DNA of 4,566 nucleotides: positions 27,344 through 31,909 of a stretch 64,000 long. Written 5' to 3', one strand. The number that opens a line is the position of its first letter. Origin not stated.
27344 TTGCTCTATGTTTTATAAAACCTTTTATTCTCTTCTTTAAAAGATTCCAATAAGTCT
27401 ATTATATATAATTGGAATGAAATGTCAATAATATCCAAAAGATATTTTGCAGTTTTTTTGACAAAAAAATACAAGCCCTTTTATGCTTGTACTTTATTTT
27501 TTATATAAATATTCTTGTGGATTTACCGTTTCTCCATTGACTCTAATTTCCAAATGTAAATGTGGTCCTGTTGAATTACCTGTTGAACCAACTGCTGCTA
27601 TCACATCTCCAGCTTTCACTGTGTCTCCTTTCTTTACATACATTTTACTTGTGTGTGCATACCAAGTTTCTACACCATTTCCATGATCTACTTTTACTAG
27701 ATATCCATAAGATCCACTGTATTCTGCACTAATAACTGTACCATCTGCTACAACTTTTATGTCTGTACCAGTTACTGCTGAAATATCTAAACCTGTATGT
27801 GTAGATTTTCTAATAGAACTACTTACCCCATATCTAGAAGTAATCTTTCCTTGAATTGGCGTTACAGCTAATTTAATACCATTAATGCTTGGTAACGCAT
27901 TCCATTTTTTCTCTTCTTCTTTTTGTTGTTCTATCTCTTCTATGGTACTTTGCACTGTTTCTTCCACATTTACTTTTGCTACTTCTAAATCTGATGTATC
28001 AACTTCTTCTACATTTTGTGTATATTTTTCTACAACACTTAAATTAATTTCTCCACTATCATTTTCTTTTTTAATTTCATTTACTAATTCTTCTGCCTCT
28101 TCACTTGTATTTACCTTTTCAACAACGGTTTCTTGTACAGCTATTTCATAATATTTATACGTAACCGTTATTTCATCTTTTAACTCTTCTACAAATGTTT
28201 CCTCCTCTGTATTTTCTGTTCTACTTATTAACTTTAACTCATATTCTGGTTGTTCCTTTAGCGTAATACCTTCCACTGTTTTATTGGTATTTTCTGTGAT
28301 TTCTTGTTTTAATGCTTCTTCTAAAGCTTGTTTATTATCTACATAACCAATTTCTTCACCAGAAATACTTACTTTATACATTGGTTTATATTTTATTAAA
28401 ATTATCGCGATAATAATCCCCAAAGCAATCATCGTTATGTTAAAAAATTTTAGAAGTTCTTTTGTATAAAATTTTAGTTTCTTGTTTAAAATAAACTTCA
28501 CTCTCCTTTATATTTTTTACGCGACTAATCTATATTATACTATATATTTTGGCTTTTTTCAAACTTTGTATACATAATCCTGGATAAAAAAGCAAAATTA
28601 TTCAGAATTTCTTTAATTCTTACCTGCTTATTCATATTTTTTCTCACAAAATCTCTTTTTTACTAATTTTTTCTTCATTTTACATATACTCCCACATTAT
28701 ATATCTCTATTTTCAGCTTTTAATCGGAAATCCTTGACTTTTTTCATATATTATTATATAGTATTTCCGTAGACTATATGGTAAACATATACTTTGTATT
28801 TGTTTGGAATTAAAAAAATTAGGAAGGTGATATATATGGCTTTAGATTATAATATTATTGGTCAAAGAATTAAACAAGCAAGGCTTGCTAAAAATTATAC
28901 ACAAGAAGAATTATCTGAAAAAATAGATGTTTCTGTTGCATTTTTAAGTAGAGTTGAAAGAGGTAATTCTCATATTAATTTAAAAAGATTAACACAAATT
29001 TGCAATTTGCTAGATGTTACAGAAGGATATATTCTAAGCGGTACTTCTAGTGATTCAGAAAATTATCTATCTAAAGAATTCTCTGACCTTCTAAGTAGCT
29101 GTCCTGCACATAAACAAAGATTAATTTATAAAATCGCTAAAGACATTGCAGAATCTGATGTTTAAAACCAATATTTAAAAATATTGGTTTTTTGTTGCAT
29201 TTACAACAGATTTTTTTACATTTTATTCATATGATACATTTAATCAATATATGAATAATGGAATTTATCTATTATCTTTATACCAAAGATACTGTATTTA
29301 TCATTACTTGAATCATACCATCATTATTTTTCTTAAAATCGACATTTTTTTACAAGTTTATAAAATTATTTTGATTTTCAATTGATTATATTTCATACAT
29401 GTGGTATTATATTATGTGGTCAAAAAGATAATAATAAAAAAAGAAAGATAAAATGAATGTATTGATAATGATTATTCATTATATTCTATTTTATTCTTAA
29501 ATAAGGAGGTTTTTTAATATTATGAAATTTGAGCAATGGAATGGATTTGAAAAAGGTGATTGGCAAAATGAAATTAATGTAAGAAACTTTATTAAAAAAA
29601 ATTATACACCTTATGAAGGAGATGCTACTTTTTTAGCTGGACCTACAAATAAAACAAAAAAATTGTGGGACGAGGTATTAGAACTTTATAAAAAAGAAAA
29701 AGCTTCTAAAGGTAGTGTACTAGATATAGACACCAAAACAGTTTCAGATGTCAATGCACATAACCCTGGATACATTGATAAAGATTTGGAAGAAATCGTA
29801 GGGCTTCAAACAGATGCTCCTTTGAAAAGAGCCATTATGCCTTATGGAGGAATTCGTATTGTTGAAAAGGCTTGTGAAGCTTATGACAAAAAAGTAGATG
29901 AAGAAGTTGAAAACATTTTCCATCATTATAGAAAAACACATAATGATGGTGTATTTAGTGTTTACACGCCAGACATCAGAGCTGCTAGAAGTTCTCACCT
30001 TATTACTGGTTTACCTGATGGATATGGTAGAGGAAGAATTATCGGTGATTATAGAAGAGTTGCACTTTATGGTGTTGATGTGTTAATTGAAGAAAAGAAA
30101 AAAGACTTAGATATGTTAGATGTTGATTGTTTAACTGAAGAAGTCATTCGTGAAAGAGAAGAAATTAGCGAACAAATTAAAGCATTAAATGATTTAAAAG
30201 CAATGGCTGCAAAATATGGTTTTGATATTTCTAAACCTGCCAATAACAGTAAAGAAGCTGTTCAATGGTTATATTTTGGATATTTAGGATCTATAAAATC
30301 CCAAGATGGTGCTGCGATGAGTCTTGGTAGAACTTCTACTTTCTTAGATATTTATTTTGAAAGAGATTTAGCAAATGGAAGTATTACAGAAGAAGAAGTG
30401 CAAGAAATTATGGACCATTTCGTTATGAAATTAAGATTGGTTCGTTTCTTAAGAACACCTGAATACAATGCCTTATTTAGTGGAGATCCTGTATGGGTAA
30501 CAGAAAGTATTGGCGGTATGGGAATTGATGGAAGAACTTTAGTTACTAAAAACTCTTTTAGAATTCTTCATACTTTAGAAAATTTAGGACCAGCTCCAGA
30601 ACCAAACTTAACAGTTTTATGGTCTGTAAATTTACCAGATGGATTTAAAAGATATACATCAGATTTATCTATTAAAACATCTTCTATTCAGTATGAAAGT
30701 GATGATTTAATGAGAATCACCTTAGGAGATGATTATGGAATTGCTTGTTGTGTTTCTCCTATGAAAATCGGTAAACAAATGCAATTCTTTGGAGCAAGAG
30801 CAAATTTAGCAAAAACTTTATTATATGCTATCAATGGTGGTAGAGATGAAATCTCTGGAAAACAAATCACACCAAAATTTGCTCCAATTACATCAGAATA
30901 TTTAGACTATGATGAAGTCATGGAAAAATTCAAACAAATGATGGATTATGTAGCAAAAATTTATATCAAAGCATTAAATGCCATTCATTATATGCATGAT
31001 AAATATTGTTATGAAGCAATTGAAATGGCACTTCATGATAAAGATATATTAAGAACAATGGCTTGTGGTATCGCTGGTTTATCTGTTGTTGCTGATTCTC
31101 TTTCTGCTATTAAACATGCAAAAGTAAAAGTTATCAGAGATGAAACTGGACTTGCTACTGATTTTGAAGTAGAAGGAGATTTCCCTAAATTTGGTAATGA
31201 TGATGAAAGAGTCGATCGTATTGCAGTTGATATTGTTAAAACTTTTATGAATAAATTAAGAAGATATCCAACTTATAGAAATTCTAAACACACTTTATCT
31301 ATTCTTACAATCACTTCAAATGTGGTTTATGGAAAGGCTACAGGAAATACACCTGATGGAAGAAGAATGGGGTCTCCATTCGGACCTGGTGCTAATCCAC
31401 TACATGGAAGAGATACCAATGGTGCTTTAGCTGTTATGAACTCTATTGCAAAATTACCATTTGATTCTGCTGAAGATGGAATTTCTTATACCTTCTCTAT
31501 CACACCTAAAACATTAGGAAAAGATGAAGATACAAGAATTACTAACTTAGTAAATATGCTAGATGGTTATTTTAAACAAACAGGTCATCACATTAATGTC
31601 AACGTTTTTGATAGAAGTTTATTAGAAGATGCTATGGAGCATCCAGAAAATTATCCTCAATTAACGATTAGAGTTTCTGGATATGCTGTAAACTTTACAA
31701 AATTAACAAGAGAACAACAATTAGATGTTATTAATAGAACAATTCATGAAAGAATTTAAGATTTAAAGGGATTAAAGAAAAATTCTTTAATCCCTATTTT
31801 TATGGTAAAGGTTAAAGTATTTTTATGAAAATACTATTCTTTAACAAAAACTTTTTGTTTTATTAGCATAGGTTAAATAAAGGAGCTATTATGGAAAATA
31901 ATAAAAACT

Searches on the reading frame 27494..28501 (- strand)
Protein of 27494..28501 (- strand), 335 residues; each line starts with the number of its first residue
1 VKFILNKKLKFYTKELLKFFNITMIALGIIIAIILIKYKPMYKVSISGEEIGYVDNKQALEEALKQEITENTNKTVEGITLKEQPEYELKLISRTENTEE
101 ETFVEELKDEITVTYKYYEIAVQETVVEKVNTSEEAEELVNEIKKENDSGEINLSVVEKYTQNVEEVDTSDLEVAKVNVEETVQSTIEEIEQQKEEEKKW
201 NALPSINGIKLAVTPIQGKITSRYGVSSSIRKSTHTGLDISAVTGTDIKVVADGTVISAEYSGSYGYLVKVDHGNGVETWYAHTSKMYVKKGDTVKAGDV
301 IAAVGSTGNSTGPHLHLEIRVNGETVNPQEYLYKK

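Call 30: search_protein_families(library=pfam, proteins=[window:27494-28501:-], max_evalue=0.00001)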
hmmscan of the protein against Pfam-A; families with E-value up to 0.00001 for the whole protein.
window:27494-28501:- (335 aa): 1 family
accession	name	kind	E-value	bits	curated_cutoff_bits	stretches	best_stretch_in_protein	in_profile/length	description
PF01551.29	Peptidase_M23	-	4.8e-35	120.1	28.7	1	234-328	2-96/96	Peptidase family M23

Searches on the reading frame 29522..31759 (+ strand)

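Call 30: search_protein_families(library=pfam, proteins=[window:29522-31759:+], max_evalue=0.00001)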
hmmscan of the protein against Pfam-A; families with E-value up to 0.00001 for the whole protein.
window:29522-31759:+ (745 aa): 2 families
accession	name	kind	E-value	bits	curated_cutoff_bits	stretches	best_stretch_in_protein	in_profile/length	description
PF02901.20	PFL-like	-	1.9e-222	740.9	24.3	1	16-604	3-647/647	Pyruvate formate lyase-like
PF01228.26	Gly_radical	-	2.4e-38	131.4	22.2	1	621-726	2-106/106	Glycine radical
